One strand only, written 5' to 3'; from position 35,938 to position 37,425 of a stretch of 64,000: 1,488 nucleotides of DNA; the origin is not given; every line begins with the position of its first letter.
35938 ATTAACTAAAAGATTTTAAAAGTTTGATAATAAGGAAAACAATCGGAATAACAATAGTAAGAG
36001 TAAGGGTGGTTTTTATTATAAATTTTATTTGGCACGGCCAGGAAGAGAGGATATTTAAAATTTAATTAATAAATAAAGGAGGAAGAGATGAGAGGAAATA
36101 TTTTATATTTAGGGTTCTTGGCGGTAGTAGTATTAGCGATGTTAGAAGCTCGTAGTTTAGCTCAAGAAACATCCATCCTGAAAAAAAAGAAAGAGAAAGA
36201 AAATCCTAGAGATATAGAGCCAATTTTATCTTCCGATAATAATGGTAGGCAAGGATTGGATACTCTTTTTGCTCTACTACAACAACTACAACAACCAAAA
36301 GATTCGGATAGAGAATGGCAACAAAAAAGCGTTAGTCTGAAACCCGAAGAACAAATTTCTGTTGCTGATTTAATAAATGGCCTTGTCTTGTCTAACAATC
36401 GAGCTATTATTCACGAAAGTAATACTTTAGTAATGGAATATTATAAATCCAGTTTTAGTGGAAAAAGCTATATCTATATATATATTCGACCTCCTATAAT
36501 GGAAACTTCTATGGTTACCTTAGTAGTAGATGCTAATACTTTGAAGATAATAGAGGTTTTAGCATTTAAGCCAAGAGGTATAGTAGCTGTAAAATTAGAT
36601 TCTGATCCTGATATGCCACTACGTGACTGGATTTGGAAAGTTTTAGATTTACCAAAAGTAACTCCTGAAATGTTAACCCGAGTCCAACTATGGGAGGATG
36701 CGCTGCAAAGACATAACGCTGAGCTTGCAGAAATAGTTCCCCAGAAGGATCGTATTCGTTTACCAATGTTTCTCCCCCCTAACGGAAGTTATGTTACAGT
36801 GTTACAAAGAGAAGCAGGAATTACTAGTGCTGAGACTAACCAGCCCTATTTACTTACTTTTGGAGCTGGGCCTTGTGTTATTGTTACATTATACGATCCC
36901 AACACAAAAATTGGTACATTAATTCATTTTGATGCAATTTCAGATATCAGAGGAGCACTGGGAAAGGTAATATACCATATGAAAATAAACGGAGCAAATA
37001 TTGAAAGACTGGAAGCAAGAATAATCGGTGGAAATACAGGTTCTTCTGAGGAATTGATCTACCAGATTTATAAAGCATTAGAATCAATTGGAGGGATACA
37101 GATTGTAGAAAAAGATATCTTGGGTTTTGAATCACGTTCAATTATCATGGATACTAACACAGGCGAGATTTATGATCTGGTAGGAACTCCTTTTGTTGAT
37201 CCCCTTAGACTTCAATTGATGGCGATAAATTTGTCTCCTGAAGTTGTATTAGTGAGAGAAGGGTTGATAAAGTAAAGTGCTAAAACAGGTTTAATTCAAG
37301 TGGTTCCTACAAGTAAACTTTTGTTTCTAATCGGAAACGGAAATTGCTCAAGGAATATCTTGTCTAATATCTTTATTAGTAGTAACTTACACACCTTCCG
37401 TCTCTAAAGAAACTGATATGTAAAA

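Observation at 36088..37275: Exported protein with a C-terminal CheD-like Cys/His deamidase domain, outside any chemotaxis context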

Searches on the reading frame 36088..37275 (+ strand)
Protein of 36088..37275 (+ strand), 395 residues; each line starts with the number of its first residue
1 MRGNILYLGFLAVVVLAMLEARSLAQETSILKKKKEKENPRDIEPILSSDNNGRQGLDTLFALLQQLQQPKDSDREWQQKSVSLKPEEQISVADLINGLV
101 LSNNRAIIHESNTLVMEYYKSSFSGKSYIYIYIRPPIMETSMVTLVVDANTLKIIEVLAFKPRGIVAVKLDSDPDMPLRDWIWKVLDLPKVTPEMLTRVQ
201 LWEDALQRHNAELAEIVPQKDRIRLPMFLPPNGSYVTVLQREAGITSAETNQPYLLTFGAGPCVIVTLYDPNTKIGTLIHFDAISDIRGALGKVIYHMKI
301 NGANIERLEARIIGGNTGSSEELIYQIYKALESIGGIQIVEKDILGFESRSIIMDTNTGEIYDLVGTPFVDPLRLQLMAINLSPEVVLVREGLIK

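Call 3: search_protein_families(library=pfam, proteins=[window:36088-37275:+], max_evalue=10)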
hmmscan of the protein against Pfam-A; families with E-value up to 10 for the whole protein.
window:36088-37275:+ (395 aa): 3 families
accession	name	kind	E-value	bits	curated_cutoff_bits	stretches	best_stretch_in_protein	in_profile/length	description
PF03975.18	CheD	-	0.00012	22.7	25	1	290-361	23-104/108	CheD chemotactic sensory transduction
PF05192.23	MutS_III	-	0.021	15.6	34.1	1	31-110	75-148/194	MutS domain III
PF21132.2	MFD_D3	-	0.076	13.4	21.8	1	46-111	10-71/73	MFD, D3 domain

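Call 4: search_protein_families(library=ncbifam, proteins=[window:36088-37275:+], max_evalue=10)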
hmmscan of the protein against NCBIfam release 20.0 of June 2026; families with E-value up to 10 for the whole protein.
window:36088-37275:+ (395 aa): 7 families
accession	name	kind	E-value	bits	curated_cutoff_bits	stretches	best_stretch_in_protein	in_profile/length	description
NF041119.1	CheD_Thtga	equivalog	3e-09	37.4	240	1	247-361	11-144/160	chemoreceptor glutamine deamidase/glutamate methylesterase CheD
NF010018.0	PRK13495.1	equivalog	2.7e-07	30.9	243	1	248-361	13-143/159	chemoreceptor glutamine deamidase CheD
NF010015.0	PRK13490.1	equivalog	1.1e-05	25.5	251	1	253-362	20-151/162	chemoreceptor glutamine deamidase CheD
NF010013.0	PRK13487.1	equivalog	0.00063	19.2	223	1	253-360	39-164/201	chemoreceptor glutamine deamidase CheD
NF041406.1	XopAK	subfamily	0.00077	19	150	1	245-322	46-124/173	XopAK family type III secretion system effector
NF010016.0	PRK13493.1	equivalog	0.031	14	369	1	250-281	54-85/227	chemoreceptor glutamine deamidase CheD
NF010020.0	PRK13498.1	equivalog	0.042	13.7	236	1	259-282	29-52/168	chemoreceptor glutamine deamidase CheD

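Call 5: search_solved_structures(query=window:36088-37275:+, max_evalue=10, show_alignments=3)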
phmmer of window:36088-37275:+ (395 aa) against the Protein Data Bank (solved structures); distinct sequences matched with E-value up to 10: 2.
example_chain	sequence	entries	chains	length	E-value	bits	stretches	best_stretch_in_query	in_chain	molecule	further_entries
2f9z_C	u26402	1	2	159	1.5e-05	27.4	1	250-361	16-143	PROTEIN (chemotaxis methylation protein)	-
6hiv_BG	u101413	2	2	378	2.4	10.3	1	142-207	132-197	mL73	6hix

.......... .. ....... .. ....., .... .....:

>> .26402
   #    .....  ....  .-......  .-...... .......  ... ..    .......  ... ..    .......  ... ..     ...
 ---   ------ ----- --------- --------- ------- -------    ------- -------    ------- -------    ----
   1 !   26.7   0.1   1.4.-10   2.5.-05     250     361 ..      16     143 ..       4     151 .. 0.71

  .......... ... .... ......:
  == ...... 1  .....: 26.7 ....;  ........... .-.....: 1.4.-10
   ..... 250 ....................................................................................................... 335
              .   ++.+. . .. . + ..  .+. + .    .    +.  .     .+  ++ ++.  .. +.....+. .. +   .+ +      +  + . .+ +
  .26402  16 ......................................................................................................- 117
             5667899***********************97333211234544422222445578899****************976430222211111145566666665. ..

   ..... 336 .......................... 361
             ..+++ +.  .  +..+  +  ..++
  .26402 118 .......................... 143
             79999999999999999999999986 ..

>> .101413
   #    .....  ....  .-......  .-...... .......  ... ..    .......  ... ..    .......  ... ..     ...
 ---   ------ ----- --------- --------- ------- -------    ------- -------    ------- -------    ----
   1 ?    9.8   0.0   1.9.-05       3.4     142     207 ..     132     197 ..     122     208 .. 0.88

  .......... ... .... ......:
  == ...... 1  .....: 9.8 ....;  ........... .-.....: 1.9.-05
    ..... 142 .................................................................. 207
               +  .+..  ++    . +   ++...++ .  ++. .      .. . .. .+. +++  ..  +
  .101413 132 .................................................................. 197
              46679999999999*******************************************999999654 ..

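Call 10: find_homologous_proteins(query=window:36088-37275:+, max_evalue=0.001)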
Query window:36088-37275:+ (395 aa): 8 proteins with E <= 0.001 among 8000 candidates.
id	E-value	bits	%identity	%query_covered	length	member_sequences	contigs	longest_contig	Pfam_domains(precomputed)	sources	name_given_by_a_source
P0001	1.0e-255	866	100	100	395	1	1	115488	-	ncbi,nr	ncbi:MAG: hypothetical protein NC818_03845 [Candidatus Omnitrophica bacterium]|nr:hypothetical prote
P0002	1.5e-97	345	55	81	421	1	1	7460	-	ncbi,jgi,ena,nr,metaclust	ncbi:MAG: hypothetical protein P9X27_04195 [Candidatus Kaelpia aquatica]|nr:hypothetical protein [Ca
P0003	1.1e-28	118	32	78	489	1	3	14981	PF03975.19,PF14736.12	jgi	jgi:chemotaxis receptor (MCP) glutamine deamidase CheD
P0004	9.7e-26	109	33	72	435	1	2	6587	PF03975.19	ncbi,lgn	-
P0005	7.4e-23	99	41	37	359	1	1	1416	PF14736.12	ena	-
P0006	1.5e-15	75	42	35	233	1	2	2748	PF14736.12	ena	-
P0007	1.5e-14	72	30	57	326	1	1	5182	-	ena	-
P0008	7.4e-11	60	38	27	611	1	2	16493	-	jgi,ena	-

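Call 16: find_encoding_contigs(protein=P0002, flank=10000, max_places=3)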
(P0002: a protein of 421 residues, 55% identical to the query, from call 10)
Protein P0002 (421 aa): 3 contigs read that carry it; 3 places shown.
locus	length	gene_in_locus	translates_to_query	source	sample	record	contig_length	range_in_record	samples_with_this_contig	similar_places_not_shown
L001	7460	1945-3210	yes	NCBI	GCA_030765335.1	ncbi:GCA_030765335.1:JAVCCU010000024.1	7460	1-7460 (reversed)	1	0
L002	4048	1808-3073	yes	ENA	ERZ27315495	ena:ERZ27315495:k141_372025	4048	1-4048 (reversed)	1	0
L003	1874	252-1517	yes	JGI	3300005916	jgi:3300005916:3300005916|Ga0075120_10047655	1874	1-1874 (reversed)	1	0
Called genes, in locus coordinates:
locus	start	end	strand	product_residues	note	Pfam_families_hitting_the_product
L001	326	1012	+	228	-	-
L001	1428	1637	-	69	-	-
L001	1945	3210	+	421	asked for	-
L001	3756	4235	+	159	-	PF13432:TPR_16 (weak), PF12895:ANAPC3 (weak), PF14559:TPR_19, PF21033:RMD1-3, PF00515:TPR_1, PF07719:TPR_2, PF13181:TPR_8, PF13414:TPR_11, +5 more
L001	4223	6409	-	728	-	-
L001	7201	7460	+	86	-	?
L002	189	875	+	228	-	-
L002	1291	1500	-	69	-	-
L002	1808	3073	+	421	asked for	-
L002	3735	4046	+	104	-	?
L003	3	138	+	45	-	?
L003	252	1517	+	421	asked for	-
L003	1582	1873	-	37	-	?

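Call 17: find_encoding_contigs(protein=P0003, flank=10000, max_places=3)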
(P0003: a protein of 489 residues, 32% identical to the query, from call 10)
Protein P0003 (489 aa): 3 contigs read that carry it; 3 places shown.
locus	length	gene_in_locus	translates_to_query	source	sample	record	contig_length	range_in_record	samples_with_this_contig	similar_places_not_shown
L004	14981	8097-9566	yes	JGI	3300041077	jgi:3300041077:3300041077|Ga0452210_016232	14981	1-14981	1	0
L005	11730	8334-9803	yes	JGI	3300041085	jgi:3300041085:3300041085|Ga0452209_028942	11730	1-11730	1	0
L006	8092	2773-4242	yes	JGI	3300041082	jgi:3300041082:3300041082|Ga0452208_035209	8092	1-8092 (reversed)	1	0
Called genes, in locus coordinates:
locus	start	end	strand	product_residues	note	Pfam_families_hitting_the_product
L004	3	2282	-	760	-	?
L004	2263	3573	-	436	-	-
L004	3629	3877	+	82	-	-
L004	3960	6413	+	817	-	PF00133:tRNA-synt_1, PF01921:tRNA-synt_1f (faint), PF01406:tRNA-synt_1e (faint), PF09334:tRNA-synt_1g, PF13603:tRNA-synt_1_2, PF00133:tRNA-synt_1, PF09334:tRNA-synt_1g, PF08264:Anticodon_1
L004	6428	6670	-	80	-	-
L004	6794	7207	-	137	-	-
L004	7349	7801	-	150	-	-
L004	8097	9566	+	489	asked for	PF14736:N_Asn_amidohyd (weak), PF03975:CheD (faint)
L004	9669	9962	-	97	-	-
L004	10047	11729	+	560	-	PF19864:Radical_SAM_N2, PF04055:Radical_SAM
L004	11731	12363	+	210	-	PF10105:DUF2344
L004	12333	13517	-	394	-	PF05036:SPOR (weak)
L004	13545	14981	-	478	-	?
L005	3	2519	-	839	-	?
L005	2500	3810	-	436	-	-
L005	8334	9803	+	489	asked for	PF14736:N_Asn_amidohyd (weak), PF03975:CheD (faint)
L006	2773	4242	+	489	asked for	PF14736:N_Asn_amidohyd (weak), PF03975:CheD (faint)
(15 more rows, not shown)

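Call 18: find_encoding_contigs(protein=P0008, flank=10000, max_places=3)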
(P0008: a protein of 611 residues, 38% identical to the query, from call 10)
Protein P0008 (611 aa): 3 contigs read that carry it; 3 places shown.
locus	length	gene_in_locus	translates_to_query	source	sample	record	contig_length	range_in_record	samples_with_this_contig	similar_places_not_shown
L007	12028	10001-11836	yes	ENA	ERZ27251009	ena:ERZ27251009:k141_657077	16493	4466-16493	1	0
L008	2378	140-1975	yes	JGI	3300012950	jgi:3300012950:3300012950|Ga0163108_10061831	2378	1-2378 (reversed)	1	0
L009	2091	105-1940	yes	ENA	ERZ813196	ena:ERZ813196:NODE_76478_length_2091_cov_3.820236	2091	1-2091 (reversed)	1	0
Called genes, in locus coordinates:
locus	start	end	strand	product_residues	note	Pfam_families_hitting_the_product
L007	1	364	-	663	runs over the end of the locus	-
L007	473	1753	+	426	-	PF13393:tRNA-synt_His, PF00587:tRNA-synt_2b, PF03129:HGTP_anticodon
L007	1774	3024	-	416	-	PF03952:Enolase_N, PF00113:Enolase_C, PF13378:MR_MLE_C (weak), PF07476:MAAL_C (weak)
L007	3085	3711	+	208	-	-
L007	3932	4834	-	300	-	-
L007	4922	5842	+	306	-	PF01544:CorA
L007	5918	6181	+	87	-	PF00312:Ribosomal_S15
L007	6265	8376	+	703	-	PF01138:RNase_PH, PF03725:RNase_PH_C, PF03726:PNPase (weak), PF01138:RNase_PH, PF00013:KH_1, PF00575:S1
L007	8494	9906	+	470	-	-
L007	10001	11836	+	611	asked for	-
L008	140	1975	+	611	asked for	-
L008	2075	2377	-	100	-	?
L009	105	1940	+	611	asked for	-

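Call 23: predict_structure(alignment_id=A1)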
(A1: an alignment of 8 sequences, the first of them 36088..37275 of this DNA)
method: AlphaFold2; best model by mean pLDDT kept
length: 395 residues; sequences in the alignment: 8
mean_pLDDT: 72.0   pTM: 0.52
mean pLDDT of the five models: 72.0, 71.9, 69.9, 68.2, 65.1
residues with pLDDT >= 90: 104; 70-90: 135; 50-70: 73; < 50: 83
segments of 3 or more residues with pLDDT < 50: 1-4, 26-70, 368-395
pLDDT, mean of each block of 10 residues (from residue 1): 50 63 47 37 31 39 44 60 93 88 85 88 78 65 89 91 88 94 93 87 71 58 71 79 88 83 86 94 77 88 91 74 79 80 64 90 64 40 37 33
secondary structure, 60 per line:
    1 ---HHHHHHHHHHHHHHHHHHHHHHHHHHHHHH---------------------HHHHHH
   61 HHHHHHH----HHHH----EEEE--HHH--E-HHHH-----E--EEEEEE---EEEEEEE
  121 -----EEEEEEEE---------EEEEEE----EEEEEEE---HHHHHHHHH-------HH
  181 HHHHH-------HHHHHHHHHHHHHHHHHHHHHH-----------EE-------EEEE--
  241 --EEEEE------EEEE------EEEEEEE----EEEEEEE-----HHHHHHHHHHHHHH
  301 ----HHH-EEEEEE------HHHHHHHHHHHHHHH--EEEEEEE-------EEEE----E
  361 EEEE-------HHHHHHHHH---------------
elements in order: H4-33 H55-67 H72-75 E80-83 H93-96 E105-110 E114-120 E126-133 E143-148 E153-159 H163-171 H179-185 H193-214 E235-238 E243-247 E254-257 E264-270 E275-281 H287-300 E309-314 H321-335 E338-344 E352-355 E360-364 H372-380

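Call 25: search_protein_representatives(alignment_id=A1)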
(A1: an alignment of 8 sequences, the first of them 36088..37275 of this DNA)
Query: 8 sequences, 380 profile positions. Proteins with E-value up to 0.001 (for the whole library): 2009; up to 1e-10: 569; up to 1e-30: 49. The best 150 are listed.
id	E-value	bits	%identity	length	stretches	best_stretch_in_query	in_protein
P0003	2.9e-133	461.2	-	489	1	1-379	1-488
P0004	6.6e-132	456.7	-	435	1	6-377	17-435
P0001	1.9e-128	445.3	-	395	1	1-377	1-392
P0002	6.4e-117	407.4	-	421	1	1-377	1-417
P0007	1.2e-101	357.1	-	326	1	4-348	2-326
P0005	4.7e-96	338.7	-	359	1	87-379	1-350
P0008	7.0e-92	325.0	-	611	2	120-368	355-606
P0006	5.6e-67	243.0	-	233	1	163-379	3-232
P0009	2.4e-60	221.2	-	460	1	44-350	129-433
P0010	3.1e-56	207.6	-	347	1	53-369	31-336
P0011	2.9e-55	204.4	-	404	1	175-367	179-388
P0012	2.5e-53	198.1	-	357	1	138-344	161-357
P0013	1.9e-52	195.1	-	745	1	61-373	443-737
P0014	4.7e-52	193.9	-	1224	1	62-367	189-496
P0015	7.3e-52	193.2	-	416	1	67-359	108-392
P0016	3.3e-49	184.5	-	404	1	158-355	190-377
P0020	5.1e-45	170.7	-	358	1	58-349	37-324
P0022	2.8e-44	168.3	-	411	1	116-367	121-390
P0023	2.1e-43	165.4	-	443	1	173-364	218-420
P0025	2.3e-41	158.7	-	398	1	161-354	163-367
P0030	4.6e-39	151.1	-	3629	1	211-358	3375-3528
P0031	5.9e-39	150.8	-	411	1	100-351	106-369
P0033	1.1e-37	146.6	-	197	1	204-365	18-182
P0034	1.5e-36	142.8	-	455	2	179-329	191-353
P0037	8.3e-35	137.1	-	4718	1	183-353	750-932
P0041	1.8e-33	132.7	-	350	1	203-355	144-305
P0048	1.4e-31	126.5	-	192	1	219-353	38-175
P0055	2.4e-29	119.1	-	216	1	205-355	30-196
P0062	3.3e-28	115.4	-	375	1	178-347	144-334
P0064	4.7e-28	114.9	-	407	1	210-360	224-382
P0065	8.3e-28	114.1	-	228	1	211-353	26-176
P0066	8.9e-28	114.0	-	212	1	211-352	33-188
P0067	1.0e-27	113.8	-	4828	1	232-352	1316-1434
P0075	3.2e-26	108.9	-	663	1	140-377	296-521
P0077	4.5e-26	108.4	-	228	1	211-330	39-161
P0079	6.5e-26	107.9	-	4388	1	123-354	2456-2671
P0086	3.4e-25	105.5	-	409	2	140-327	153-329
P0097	9.9e-25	103.9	-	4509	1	199-353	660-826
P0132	2.7e-22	96.0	-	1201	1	210-343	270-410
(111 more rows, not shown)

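Call 31: search_protein_families(library=pfam, alignment_id=A2, max_evalue=0.01)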
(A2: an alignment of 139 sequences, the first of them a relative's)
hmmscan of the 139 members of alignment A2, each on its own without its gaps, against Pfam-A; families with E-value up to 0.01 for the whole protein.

A. member 1, P0001 (395 aa): 1 family
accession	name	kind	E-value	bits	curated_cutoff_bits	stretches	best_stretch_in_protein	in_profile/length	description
PF03975.18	CheD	-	0.00012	22.7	25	1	290-361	23-104/108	CheD chemotactic sensory transduction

B. families by the number of members that match (of 139 scanned): 10 families
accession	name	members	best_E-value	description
PF14736.11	N_Asn_amidohyd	84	3.9e-13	Protein N-terminal asparagine amidohydrolase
PF03975.18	CheD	47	2.3e-11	CheD chemotactic sensory transduction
PF02578.20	Cu-oxidase_4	4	0.0017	Multi-copper polyphenol oxidoreductase laccase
PF00036.39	EF-hand_1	2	0.0038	EF hand domain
PF01842.31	ACT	1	0.0002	ACT domain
PF13405.12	EF-hand_6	1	0.0012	EF-hand domain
PF12325.13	TMF_TATA_bd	1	0.0048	TATA element modulatory factor 1 TATA binding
PF01726.22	LexA_DNA_bind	1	0.0052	LexA DNA binding domain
PF18490.6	tRNA_bind_4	1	0.006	tRNA-binding domain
PF03448.22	MgtE_N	1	0.0084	MgtE intracellular N domain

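Call 38: list_cluster_members(proteins=[P0009, P0010, P0013, P0014, P0030, P0037, P0067, P0079, P0097, P0022])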
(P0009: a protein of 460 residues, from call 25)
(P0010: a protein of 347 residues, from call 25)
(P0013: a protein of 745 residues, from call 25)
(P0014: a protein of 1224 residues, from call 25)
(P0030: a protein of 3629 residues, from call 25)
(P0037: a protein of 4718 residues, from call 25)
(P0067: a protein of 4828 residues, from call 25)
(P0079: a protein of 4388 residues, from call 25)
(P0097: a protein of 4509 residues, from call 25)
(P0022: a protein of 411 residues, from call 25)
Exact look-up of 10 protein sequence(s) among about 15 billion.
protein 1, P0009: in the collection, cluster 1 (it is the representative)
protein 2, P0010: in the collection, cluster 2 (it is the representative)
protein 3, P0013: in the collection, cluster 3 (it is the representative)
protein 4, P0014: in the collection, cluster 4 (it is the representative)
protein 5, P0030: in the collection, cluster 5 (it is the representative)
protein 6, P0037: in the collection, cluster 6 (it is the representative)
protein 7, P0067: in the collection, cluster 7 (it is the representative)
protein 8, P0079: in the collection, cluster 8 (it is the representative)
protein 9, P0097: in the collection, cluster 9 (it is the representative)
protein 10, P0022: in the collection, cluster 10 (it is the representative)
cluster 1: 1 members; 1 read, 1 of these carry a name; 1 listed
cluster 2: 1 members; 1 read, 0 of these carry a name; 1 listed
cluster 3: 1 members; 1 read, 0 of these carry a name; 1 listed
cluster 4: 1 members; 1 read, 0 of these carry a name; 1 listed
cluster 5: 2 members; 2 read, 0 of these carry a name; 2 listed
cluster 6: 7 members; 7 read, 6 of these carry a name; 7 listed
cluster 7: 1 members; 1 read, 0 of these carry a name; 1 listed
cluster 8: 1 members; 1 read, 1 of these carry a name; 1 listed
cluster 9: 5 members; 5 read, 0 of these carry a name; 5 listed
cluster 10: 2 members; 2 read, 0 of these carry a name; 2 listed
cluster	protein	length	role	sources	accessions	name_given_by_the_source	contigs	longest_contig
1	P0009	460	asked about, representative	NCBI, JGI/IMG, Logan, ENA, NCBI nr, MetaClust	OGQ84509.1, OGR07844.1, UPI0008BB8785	MAG: hypothetical protein A2289_14740 [Deltaproteobacteria bacterium RIFOXYA12_FULL_58_15] | status=active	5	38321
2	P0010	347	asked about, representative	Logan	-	-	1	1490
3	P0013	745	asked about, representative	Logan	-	-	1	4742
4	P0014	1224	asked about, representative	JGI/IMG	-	-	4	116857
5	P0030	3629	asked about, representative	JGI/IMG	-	-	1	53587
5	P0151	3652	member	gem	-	-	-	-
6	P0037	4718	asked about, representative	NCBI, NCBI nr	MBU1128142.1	MAG: AAA family ATPase, partial [Candidatus Omnitrophica bacterium] | AAA family ATPase [Candidatus Omnitrophota bacterium]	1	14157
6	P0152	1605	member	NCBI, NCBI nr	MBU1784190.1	MAG: AAA family ATPase, partial [Candidatus Omnitrophica bacterium] | AAA family ATPase [Candidatus Omnitrophota bacterium]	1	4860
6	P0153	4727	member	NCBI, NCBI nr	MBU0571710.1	MAG: AAA family ATPase, partial [Candidatus Omnitrophica bacterium] | AAA family ATPase [Candidatus Omnitrophota bacterium]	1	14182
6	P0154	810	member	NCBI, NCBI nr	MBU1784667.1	MAG: AAA family ATPase, partial [Candidatus Omnitrophica bacterium] | AAA family ATPase [Candidatus Omnitrophota bacterium]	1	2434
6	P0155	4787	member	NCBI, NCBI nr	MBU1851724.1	MAG: AAA family ATPase, partial [Candidatus Omnitrophica bacterium] | AAA family ATPase [Candidatus Omnitrophota bacterium]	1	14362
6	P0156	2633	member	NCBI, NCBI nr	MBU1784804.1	MAG: Fic family protein, partial [Candidatus Omnitrophica bacterium] | Fic family protein [Candidatus Omnitrophota bacterium]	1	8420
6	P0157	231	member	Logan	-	-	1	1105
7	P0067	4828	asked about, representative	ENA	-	-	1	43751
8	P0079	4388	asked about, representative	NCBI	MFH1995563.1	MAG: hypothetical protein ABIJ27_01040, partial [Candidatus Omnitrophota bacterium]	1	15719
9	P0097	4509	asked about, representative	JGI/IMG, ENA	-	-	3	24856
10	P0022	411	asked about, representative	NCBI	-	-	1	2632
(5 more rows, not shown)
